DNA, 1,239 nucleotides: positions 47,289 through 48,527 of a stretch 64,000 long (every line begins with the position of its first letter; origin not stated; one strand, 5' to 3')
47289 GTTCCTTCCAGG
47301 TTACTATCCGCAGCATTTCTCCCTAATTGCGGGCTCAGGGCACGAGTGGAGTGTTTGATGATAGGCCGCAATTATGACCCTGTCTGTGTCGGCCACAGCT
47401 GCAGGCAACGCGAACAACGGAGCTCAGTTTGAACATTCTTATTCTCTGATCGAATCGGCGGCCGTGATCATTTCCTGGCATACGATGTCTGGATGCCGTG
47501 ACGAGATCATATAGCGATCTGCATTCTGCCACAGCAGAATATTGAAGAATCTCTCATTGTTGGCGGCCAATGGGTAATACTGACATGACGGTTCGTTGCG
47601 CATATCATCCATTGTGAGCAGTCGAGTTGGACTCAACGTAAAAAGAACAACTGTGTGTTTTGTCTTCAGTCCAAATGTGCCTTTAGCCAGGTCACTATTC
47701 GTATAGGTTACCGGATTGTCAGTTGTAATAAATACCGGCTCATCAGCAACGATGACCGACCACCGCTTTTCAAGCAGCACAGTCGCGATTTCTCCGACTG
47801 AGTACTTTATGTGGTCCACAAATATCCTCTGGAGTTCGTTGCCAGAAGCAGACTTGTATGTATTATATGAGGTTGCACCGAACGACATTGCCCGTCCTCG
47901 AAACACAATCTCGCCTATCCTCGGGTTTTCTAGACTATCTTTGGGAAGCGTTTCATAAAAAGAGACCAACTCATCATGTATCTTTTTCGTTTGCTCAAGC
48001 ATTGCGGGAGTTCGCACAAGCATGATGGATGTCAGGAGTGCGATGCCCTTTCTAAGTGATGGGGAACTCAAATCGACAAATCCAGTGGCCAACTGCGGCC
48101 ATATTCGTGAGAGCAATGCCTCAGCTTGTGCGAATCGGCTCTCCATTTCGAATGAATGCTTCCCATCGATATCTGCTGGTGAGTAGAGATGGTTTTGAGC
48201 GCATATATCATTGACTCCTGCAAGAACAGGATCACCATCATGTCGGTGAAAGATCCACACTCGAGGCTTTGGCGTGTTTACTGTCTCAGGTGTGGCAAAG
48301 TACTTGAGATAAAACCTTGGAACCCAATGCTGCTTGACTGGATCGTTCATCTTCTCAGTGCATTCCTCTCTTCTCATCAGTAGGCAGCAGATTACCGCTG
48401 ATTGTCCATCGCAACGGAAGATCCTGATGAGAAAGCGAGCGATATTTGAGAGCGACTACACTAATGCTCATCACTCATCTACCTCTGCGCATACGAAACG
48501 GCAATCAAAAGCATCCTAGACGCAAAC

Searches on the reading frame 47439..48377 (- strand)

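Call 61: search_protein_families(library=pfam, proteins=[window:47439-48377:-], max_evalue=0.001)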
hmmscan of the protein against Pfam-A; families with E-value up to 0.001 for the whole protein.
window:47439-48377:- (312 aa): 1 family
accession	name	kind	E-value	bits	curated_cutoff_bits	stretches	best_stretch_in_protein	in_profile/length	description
PF14022.11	DUF4238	-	9e-30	104.5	27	1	15-294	1-279/281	Protein of unknown function (DUF4238)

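Call 62: search_protein_families(library=padloc, proteins=[window:47439-48377:-], max_evalue=0.00001)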
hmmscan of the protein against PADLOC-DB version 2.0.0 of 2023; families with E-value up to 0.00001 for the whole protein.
window:47439-48377:- (312 aa): 0 families
